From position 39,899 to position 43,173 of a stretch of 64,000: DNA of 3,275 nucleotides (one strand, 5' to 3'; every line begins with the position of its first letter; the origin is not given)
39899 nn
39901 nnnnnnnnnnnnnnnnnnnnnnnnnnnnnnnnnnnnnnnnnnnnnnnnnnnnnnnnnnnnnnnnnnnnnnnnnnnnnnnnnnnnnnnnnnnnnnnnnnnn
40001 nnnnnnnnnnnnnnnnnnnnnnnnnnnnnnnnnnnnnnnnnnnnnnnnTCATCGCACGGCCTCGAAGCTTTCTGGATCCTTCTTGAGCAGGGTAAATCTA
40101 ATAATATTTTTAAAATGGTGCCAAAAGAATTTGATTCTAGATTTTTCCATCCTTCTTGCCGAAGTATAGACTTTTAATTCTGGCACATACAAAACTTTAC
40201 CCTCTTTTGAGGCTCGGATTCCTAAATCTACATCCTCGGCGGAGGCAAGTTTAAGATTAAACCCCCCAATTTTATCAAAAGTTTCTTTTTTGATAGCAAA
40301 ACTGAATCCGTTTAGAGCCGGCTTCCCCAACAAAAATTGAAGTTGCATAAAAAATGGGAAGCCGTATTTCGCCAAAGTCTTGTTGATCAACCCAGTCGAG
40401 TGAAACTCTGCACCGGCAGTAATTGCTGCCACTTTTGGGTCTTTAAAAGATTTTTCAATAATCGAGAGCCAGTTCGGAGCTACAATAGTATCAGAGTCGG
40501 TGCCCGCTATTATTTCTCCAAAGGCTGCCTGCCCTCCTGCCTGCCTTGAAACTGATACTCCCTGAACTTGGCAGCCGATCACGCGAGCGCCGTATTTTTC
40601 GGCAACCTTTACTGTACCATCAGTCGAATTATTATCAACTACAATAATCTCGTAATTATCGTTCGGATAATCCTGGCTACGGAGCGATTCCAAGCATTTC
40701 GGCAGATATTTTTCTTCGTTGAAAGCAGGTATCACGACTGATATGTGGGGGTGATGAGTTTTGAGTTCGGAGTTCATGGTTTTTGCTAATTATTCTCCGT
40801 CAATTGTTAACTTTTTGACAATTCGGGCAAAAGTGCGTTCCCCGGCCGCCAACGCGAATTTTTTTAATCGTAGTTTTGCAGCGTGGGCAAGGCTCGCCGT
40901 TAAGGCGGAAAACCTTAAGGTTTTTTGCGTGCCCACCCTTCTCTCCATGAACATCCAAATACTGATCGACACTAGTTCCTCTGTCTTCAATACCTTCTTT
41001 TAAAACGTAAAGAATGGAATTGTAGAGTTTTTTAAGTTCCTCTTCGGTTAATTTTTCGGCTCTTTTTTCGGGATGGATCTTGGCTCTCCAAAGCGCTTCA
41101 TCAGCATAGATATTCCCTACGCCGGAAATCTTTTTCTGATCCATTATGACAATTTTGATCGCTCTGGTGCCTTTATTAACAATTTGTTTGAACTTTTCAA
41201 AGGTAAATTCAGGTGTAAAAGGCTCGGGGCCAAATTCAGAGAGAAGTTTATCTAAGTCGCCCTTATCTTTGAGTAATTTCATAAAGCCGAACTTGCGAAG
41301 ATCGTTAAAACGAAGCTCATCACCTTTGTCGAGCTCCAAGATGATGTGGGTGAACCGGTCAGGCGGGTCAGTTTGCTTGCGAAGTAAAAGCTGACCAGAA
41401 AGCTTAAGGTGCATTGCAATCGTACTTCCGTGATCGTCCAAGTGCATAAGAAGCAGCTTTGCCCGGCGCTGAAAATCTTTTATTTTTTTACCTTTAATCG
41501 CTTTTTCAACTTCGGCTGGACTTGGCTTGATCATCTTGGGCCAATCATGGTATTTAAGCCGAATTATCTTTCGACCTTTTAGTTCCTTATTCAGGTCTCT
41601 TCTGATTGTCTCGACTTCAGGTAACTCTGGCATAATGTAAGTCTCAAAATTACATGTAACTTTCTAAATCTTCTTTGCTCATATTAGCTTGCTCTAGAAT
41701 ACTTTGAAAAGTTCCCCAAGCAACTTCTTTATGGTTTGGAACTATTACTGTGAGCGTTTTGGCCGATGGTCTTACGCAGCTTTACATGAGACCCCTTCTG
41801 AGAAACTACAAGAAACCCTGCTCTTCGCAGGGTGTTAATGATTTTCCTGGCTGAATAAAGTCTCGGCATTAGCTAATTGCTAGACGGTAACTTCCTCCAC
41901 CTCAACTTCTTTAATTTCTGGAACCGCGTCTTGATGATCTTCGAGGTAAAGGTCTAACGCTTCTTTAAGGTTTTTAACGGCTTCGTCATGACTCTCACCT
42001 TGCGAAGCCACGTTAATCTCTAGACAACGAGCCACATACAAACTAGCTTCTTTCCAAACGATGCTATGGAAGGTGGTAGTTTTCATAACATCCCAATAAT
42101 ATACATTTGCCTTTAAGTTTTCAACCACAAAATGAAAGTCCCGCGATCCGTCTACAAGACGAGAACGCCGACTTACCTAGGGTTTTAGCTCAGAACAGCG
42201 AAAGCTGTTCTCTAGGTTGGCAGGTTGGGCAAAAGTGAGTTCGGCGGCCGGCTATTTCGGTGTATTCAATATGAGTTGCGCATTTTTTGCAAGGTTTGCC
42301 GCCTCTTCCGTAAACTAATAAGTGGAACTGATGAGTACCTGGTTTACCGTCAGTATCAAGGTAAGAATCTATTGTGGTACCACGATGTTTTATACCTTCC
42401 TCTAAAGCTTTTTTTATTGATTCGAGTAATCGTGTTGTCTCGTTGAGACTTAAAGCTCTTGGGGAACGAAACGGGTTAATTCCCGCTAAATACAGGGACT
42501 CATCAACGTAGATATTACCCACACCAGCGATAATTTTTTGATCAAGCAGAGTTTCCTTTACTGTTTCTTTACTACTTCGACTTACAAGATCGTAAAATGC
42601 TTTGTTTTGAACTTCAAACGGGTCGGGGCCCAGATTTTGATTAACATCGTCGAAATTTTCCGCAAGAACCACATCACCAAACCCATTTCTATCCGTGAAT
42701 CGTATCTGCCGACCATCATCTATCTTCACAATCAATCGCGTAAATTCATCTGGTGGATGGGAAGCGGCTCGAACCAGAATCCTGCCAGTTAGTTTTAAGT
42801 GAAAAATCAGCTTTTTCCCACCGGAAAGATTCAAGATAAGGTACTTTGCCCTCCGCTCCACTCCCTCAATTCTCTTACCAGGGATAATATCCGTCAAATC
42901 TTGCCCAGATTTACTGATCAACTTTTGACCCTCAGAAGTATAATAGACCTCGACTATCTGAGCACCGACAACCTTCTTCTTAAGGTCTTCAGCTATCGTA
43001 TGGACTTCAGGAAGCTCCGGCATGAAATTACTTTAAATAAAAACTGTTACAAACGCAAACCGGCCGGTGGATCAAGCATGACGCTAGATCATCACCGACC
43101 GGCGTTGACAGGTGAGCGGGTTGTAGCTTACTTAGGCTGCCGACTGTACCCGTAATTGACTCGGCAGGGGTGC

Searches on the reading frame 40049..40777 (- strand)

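Call 16: search_protein_families(library=pfam, proteins=[window:40049-40777:-], max_evalue=0.001)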
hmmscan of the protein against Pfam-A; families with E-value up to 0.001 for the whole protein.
window:40049-40777:- (242 aa): 5 families
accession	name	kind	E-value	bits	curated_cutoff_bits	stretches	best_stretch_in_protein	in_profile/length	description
PF00535.33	Glycos_transf_2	-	1.1e-30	107.2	23.3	1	13-170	1-167/168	Glycosyl transferase family 2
PF13641.12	Glyco_tranf_2_3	-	3.1e-20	73.6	27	1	10-209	1-215/230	Glycosyltransferase like family 2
PF13506.12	Glyco_transf_21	-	7.2e-08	32.5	21.7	1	84-221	28-168/174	Glycosyl transferase family 21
PF10111.15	Glyco_tranf_2_2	-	2.3e-06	27.8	27.3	1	13-216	1-226/276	Glycosyltransferase like family 2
PF13632.12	Glyco_trans_2_3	-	3.5e-05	24.1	27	1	93-206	5-124/198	Glycosyl transferase family group 2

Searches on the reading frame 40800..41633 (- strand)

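Call 16: search_protein_families(library=pfam, proteins=[window:40800-41633:-], max_evalue=0.001)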
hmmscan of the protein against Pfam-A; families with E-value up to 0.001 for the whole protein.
window:40800-41633:- (277 aa): 5 families
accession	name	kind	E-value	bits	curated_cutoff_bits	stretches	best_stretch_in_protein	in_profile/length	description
PF01149.29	Fapy_DNA_glyco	-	2e-34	119.2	25.5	1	1-118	1-117/117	Formamidopyrimidine-DNA glycosylase N-terminal domain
PF06831.19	H2TH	-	9.4e-30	102.9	34.7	1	135-222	2-89/93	Formamidopyrimidine-DNA glycosylase H2TH domain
PF06827.20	zf-FPG_IleRS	-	1.1e-13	51.1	21.3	1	246-275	1-30/30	Zinc finger found in FPG and IleRS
PF05833.16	NFACT_N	-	2.8e-06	26.9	31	1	144-214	175-243/456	NFACT N-terminal and middle domains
PF00416.27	Ribosomal_S13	-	0.00046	21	31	1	164-210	15-61/128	Ribosomal protein S13/S18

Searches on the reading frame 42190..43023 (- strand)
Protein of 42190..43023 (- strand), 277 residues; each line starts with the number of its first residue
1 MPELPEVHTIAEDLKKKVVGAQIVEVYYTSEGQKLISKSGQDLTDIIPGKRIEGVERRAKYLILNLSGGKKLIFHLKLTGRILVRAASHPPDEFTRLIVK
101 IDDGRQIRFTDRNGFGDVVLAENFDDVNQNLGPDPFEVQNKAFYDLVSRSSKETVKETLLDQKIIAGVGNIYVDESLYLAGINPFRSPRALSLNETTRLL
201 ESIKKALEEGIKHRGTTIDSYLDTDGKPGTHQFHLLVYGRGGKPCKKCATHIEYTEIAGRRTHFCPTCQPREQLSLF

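Call 16: search_protein_families(library=pfam, proteins=[window:42190-43023:-], max_evalue=0.001)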
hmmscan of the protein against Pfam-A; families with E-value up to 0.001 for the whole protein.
window:42190-43023:- (277 aa): 4 families
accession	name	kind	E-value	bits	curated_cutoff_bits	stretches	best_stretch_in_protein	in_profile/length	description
PF01149.29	Fapy_DNA_glyco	-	1.7e-28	100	25.5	1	1-117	1-116/117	Formamidopyrimidine-DNA glycosylase N-terminal domain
PF06831.19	H2TH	-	1.4e-22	79.9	34.7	1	131-219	1-90/93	Formamidopyrimidine-DNA glycosylase H2TH domain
PF06827.20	zf-FPG_IleRS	-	6.3e-08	32.7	21.3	1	242-271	1-30/30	Zinc finger found in FPG and IleRS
PF05833.16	NFACT_N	-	0.00085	18.7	31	0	129-224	164-256/456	NFACT N-terminal and middle domains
